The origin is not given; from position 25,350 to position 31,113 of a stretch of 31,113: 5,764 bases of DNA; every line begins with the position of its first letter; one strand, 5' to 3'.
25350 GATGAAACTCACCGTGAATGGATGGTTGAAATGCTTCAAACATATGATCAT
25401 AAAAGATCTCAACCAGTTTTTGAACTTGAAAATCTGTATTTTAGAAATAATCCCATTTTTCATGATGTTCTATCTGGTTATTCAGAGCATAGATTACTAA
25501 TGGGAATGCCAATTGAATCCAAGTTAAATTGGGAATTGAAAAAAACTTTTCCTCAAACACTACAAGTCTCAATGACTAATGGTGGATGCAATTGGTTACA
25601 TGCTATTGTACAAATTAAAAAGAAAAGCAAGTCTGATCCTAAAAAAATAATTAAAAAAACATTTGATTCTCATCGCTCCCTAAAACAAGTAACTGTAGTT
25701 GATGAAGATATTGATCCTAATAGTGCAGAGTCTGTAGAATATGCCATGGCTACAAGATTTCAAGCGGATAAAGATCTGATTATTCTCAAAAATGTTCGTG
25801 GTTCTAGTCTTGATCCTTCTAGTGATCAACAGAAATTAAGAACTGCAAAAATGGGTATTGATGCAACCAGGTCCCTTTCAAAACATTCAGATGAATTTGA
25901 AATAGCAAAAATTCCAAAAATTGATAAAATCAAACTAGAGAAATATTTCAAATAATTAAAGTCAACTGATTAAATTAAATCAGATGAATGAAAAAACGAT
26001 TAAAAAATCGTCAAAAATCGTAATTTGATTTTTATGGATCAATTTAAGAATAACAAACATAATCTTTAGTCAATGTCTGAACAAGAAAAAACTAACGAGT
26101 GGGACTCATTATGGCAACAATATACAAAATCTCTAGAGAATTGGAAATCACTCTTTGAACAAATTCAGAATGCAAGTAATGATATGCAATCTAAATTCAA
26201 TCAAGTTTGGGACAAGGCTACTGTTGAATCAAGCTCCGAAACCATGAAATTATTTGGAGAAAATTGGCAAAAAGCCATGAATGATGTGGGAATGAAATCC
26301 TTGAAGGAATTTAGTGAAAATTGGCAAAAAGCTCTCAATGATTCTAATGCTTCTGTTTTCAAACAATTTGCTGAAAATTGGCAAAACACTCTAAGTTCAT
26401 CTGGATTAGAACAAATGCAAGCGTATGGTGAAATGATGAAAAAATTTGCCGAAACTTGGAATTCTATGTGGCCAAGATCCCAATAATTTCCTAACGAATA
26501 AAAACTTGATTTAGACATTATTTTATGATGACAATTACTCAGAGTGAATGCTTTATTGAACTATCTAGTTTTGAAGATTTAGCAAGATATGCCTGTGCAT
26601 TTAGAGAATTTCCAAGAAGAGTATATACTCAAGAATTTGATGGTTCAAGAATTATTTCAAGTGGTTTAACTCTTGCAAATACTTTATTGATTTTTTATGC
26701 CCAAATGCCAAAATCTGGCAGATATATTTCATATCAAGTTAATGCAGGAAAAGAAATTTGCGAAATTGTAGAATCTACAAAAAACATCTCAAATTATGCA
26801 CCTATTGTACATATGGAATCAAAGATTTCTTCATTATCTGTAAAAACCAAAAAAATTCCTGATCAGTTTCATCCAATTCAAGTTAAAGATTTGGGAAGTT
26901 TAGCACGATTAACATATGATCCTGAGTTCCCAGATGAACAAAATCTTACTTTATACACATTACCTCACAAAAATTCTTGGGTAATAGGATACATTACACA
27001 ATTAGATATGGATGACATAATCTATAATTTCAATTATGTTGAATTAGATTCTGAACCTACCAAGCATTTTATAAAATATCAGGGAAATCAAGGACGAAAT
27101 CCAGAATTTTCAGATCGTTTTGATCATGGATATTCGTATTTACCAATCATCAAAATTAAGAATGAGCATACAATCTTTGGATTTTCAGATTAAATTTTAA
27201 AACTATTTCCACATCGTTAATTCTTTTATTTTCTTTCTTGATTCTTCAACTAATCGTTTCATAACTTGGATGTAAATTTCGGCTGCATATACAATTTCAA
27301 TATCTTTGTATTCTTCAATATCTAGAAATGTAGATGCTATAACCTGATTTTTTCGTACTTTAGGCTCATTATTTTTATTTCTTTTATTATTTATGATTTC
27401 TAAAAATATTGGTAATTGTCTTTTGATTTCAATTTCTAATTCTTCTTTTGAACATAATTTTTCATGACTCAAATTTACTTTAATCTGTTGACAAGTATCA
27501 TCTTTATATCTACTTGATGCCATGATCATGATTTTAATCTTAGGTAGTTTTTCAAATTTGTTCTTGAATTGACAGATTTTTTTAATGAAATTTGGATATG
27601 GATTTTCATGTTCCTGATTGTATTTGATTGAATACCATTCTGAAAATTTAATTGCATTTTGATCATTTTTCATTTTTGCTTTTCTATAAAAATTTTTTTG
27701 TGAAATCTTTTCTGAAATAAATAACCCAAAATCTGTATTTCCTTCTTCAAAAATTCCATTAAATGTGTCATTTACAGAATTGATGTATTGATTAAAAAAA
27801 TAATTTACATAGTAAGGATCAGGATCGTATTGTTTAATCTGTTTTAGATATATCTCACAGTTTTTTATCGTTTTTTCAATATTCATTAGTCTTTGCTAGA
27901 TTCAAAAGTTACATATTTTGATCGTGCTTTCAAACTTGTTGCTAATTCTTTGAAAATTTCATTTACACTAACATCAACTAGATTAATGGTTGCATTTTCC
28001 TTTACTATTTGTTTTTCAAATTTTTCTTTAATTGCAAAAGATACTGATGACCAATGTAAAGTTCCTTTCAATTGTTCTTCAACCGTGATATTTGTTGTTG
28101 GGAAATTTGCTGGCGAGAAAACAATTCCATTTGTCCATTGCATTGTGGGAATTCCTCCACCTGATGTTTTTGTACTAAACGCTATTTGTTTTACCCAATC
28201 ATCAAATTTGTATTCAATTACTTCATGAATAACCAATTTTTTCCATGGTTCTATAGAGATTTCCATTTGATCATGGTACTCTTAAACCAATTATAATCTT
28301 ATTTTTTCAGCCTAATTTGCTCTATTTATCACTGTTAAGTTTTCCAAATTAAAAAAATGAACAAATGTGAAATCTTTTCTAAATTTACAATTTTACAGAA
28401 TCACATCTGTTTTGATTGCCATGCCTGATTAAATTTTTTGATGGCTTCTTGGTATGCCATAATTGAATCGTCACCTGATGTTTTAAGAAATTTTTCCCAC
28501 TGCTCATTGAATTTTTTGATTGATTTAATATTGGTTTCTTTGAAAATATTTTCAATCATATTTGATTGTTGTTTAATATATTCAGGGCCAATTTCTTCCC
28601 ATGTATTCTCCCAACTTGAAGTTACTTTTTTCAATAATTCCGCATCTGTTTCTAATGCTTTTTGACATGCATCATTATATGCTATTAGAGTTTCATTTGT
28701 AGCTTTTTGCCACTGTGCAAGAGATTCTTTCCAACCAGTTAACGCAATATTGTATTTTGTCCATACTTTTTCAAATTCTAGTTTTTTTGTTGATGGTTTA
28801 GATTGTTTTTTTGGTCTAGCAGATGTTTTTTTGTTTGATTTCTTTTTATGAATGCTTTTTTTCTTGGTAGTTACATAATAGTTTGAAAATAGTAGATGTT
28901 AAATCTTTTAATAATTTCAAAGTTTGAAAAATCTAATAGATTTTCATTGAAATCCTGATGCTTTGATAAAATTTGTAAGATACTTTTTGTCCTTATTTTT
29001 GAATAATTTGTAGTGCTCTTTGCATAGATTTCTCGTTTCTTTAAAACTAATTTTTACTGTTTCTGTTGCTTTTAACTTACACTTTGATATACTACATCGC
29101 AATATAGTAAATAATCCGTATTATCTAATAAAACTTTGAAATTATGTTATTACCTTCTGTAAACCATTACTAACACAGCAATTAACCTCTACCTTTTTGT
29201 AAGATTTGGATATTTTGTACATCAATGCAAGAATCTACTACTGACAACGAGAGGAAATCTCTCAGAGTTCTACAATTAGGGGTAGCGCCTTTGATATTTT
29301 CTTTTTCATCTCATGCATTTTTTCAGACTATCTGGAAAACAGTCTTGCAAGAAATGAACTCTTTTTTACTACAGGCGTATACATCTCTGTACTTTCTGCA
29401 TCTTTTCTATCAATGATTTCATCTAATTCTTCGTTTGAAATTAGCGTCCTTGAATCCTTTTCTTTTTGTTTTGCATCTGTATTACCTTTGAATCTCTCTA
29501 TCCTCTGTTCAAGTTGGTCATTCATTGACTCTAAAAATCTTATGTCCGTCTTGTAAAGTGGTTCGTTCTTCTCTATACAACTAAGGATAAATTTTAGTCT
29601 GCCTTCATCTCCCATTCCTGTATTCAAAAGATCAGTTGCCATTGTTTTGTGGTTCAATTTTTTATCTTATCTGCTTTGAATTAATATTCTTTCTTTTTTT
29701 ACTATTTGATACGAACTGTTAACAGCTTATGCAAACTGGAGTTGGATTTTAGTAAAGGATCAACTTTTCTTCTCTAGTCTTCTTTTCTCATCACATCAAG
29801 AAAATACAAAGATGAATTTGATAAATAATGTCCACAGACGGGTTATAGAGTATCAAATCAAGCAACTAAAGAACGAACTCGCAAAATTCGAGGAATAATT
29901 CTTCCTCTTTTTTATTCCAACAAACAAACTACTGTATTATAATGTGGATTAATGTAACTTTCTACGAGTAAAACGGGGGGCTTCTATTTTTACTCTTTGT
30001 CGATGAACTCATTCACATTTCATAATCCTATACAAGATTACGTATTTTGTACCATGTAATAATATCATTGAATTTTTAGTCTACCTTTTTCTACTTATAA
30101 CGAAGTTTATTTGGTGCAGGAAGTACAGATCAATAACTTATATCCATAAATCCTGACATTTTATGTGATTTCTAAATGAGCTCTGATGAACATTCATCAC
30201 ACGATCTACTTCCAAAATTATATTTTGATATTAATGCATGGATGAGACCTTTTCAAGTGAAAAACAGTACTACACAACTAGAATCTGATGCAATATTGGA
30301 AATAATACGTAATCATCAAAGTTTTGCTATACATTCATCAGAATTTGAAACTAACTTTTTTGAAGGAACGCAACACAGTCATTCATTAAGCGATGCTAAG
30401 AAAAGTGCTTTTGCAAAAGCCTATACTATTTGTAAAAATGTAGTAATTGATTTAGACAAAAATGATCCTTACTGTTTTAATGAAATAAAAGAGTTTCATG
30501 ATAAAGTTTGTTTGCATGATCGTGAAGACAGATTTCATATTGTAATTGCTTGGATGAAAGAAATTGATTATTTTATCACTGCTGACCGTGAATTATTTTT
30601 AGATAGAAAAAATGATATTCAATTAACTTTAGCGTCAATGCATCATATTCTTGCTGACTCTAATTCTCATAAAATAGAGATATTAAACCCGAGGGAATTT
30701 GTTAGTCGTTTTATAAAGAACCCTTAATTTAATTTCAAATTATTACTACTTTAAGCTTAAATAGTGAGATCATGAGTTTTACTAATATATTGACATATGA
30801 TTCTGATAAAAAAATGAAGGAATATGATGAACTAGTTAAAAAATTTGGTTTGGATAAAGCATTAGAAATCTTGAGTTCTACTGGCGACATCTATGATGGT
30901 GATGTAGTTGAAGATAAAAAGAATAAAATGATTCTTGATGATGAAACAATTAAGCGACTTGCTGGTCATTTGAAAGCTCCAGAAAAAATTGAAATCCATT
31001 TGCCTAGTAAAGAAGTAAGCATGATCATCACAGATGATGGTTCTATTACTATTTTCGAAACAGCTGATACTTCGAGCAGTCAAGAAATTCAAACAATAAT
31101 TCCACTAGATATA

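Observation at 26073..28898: Mirror-image cluster: two paralogous Trp-repeat proteins facing each other around three unassignable ORFs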

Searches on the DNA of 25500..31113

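Call 102: search_rna_families(source=window, start=25500, end=31113, threshold=evalue, max_evalue=0.1)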
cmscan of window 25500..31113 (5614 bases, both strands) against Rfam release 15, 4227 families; matches with E-value up to 0.1: 0.
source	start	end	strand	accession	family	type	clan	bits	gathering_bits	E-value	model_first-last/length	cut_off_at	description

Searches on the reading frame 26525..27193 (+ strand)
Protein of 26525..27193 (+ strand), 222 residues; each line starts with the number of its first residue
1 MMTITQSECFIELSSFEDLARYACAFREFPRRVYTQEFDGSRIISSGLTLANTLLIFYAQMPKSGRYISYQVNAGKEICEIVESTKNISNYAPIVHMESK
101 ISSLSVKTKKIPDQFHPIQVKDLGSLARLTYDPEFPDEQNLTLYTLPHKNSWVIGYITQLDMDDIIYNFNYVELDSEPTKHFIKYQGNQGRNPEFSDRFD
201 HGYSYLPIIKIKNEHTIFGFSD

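Call 5: search_protein_families(library=pfam, proteins=[window:26525-27193:+], max_evalue=1)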
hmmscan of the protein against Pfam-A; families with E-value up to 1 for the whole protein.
window:26525-27193:+ (222 aa): 1 family
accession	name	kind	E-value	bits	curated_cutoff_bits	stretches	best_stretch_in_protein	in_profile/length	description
PF23586.2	Beta-prop_NWD2_C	-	0.14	11.8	33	1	9-109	104-209/341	NWD2 C-terminal beta-propeller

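Call 9: search_protein_families(library=ncbifam, proteins=[window:26525-27193:+], max_evalue=1)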
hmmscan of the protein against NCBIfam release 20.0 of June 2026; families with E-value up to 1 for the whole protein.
window:26525-27193:+ (222 aa): 0 families

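Call 10: search_protein_families(library=padloc, proteins=[window:26525-27193:+], max_evalue=1)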
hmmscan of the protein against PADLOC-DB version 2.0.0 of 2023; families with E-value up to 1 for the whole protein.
window:26525-27193:+ (222 aa): 0 families

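Call 11: search_protein_families(library=phrogs, proteins=[window:26525-27193:+], max_evalue=1)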
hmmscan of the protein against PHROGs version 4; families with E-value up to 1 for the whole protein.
window:26525-27193:+ (222 aa): 1 family
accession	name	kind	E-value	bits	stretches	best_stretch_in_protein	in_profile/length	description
phrog_15529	-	unknown function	0.1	13.6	1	58-91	21-52/55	-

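Call 36: search_solved_structures(query=A6, max_evalue=10)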
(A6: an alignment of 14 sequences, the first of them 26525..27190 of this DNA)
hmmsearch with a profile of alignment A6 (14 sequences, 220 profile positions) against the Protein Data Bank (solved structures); distinct sequences matched with E-value up to 10: 6.
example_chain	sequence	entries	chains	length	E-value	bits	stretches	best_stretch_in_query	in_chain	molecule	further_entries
8xxa_A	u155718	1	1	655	0.33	13.9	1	119-168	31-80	alpha-amylase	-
8xx9_A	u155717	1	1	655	0.33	13.9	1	119-168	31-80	alpha-amylase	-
7o30_H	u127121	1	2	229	0.35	13.8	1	5-41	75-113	anti-PAS Fab 1.1 chimeric heavy chain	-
7k9h_H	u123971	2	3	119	0.58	13.1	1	5-40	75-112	2B04 heavy chain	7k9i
9q75_A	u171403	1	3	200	0.7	12.9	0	63-85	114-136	Putative Eukaryotic translation initiation factor 4E type 5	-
6o7y_A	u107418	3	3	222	0.86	12.6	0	63-85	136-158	Putative Eukaryotic translation initiation factor 4E type 5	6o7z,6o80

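Call 47: search_dna_similar(query=window:26525-27190:+, collection=phages, mode=protein, max_evalue=0.01)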
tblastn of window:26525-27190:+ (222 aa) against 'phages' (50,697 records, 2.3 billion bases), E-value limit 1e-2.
No match.
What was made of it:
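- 26525..27193 (+): X222: a 222-aa orphan protein that is dispensable in many species. No family, PDB or phage match (calls 5, 9-11, 36, 47).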

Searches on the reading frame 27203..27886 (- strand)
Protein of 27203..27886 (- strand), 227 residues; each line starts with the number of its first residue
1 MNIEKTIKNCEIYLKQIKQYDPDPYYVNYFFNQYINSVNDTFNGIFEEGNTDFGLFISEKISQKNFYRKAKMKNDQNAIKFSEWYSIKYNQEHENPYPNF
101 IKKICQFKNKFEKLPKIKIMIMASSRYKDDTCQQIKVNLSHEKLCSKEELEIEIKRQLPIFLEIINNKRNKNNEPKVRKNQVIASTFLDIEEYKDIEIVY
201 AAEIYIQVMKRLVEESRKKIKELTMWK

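Call 5: search_protein_families(library=pfam, proteins=[window:27203-27886:-], max_evalue=1)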
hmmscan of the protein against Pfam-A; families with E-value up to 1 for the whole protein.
window:27203-27886:- (227 aa): 0 families

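Call 9: search_protein_families(library=ncbifam, proteins=[window:27203-27886:-], max_evalue=1)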
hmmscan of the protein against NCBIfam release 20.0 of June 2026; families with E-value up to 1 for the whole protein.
window:27203-27886:- (227 aa): 0 families

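Call 10: search_protein_families(library=padloc, proteins=[window:27203-27886:-], max_evalue=1)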
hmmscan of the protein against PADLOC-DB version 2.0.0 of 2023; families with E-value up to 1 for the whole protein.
window:27203-27886:- (227 aa): 0 families

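Call 11: search_protein_families(library=phrogs, proteins=[window:27203-27886:-], max_evalue=1)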
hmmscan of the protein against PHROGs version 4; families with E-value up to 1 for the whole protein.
window:27203-27886:- (227 aa): 1 family
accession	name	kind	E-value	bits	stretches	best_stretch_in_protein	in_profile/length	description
phrog_15804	-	unknown function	0.13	13.4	1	1-21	1-20/37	-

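Call 37: search_solved_structures(query=A4, max_evalue=10)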
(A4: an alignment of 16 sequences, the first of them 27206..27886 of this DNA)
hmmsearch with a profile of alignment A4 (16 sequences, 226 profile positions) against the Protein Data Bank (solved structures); distinct sequences matched with E-value up to 10: 0.

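Call 46: search_dna_similar(query=window:27206-27886:-, collection=phages, mode=protein, max_evalue=0.01)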
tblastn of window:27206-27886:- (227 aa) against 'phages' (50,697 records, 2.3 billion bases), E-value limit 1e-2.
No match.
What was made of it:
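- On Known anti-phage defence systems (PADLOC): X222 and Y227 have no phage match (calls 46, 47).
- No phage match for X222 or Y227 (calls 46, 47).
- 27203..27886 (-): Y227: a 227-aa basic orphan protein that evolves fast. It is the second gene of the Z126-Y227 unit. No family, PDB or phage match (calls 5, 37, 46).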

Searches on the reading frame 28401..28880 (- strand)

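Call 5: search_protein_families(library=pfam, proteins=[window:28401-28880:-], max_evalue=1)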
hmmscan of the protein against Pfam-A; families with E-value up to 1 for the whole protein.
window:28401-28880:- (159 aa): 0 families

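Call 9: search_protein_families(library=ncbifam, proteins=[window:28401-28880:-], max_evalue=1)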
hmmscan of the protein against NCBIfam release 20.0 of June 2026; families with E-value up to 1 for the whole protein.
window:28401-28880:- (159 aa): 1 family
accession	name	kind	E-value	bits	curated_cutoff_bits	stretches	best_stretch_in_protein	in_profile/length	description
TIGR04197.1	T7SS_SACOL2603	subfamily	0.1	13.1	26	1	60-97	44-81/85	TIGR04197 family type VII secretion effector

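Call 10: search_protein_families(library=padloc, proteins=[window:28401-28880:-], max_evalue=1)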
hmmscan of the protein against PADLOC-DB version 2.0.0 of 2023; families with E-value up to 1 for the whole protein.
window:28401-28880:- (159 aa): 2 families
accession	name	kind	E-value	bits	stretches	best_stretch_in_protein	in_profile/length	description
PDLC00132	GajB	-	0.047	10.3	1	33-147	410-527/625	UrvD helicase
PDLC00648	ZorA3|ZorA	-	0.88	6.2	1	36-155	328-445/692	MotA/ExbB/TolQ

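Call 11: search_protein_families(library=phrogs, proteins=[window:28401-28880:-], max_evalue=1)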
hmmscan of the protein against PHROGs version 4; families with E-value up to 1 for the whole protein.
window:28401-28880:- (159 aa): 3 families
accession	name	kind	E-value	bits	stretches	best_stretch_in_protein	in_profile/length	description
phrog_10504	-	unknown function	0.24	12.8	1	109-142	17-50/114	-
phrog_9463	-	unknown function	0.24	12.7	0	77-93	44-60/65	-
phrog_28627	-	unknown function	0.28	12.6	1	103-137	38-72/74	-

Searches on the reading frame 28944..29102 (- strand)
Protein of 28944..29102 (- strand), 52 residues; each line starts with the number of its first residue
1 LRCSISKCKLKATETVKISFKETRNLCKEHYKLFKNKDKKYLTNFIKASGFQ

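Call 5: search_protein_families(library=pfam, proteins=[window:28944-29102:-], max_evalue=1)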
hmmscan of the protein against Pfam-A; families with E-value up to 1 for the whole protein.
window:28944-29102:- (52 aa): 1 family
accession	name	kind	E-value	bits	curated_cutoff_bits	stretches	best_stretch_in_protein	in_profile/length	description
PF01954.22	AF2212-like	-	0.03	15.2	21.6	1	7-46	19-58/59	AF2212-like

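Call 9: search_protein_families(library=ncbifam, proteins=[window:28944-29102:-], max_evalue=1)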
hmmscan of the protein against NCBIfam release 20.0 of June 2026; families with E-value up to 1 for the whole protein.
window:28944-29102:- (52 aa): 1 family
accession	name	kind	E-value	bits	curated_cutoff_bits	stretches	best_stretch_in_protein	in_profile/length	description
TIGR01038.1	uL22_arch_euk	equivalog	0.054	13.5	79.85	1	13-47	16-50/148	50S ribosomal protein L22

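Call 10: search_protein_families(library=padloc, proteins=[window:28944-29102:-], max_evalue=1)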
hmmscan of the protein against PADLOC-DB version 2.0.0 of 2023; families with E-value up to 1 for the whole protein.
window:28944-29102:- (52 aa): 0 families

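Call 11: search_protein_families(library=phrogs, proteins=[window:28944-29102:-], max_evalue=1)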
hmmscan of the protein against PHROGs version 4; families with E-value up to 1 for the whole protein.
window:28944-29102:- (52 aa): 2 families
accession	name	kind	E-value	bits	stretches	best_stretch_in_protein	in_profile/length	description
phrog_27359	-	unknown function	0.083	13.5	1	23-43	106-126/173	-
phrog_6998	-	unknown function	0.17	13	1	1-45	2-41/71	-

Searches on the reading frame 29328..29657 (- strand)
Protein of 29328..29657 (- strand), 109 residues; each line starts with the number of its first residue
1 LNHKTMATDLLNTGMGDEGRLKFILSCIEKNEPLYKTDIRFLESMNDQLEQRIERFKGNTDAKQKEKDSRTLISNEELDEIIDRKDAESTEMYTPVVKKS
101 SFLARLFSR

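Call 5: search_protein_families(library=pfam, proteins=[window:29328-29657:-], max_evalue=1)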
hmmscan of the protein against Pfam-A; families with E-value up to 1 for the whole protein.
window:29328-29657:- (109 aa): 2 families
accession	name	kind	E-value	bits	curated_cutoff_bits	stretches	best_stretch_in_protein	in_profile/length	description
PF16589.12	BRCT_2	-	0.034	14.9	27.3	0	47-94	20-66/86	BRCT domain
PF22080.2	Dark_CARD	-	0.14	13.2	25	1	53-90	7-44/82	Dark, CARD domain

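Call 9: search_protein_families(library=ncbifam, proteins=[window:29328-29657:-], max_evalue=1)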
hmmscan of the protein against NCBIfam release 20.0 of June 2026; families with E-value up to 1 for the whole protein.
window:29328-29657:- (109 aa): 0 families

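Call 10: search_protein_families(library=padloc, proteins=[window:29328-29657:-], max_evalue=1)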
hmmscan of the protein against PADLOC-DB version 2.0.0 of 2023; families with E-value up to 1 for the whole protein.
window:29328-29657:- (109 aa): 1 family
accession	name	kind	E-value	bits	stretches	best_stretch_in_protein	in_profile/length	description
PDLC04925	PDC-S14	-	0.015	12.3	1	25-83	106-163/301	-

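Call 11: search_protein_families(library=phrogs, proteins=[window:29328-29657:-], max_evalue=1)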
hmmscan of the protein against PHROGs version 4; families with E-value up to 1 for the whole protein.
window:29328-29657:- (109 aa): 4 families
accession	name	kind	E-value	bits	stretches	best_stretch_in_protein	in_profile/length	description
phrog_3611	-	DNA, RNA and nucleotide metabolism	0.047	13.9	1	44-84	40-82/230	helicase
phrog_37587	-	unknown function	0.23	12.8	1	36-85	22-70/92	-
phrog_28803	-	unknown function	0.31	12.2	1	17-42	35-60/81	-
phrog_29666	-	unknown function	0.71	10.7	0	70-85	28-43/50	-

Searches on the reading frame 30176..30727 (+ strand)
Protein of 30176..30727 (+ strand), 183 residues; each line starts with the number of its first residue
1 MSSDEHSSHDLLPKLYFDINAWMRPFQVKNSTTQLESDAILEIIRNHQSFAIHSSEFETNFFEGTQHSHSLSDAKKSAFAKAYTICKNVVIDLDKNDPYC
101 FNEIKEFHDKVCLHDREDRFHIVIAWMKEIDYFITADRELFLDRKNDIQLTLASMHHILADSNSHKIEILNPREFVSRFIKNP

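Call 5: search_protein_families(library=pfam, proteins=[window:30176-30727:+], max_evalue=1)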
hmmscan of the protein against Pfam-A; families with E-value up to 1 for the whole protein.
window:30176-30727:+ (183 aa): 0 families

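Call 9: search_protein_families(library=ncbifam, proteins=[window:30176-30727:+], max_evalue=1)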
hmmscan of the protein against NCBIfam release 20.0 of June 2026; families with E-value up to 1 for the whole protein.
window:30176-30727:+ (183 aa): 2 families
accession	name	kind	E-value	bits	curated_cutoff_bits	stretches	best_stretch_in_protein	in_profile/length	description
NF000063.1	Fos_BSH_Sepi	exception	0.0024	18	300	1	46-159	7-116/142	FosB family fosfomycin resistance bacillithiol transferase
NF000493.1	Fos_BSH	exception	0.004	17.6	240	1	46-158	5-113/137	FosB/FosD family fosfomycin resistance bacillithiol transferase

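Call 10: search_protein_families(library=padloc, proteins=[window:30176-30727:+], max_evalue=1)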
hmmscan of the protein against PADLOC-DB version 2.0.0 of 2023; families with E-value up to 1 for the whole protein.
window:30176-30727:+ (183 aa): 0 families

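Call 11: search_protein_families(library=phrogs, proteins=[window:30176-30727:+], max_evalue=1)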
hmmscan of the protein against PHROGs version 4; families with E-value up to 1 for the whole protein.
window:30176-30727:+ (183 aa): 1 family
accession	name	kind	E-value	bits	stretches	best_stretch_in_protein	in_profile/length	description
phrog_30977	-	unknown function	0.13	13.3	0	103-148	33-77/84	-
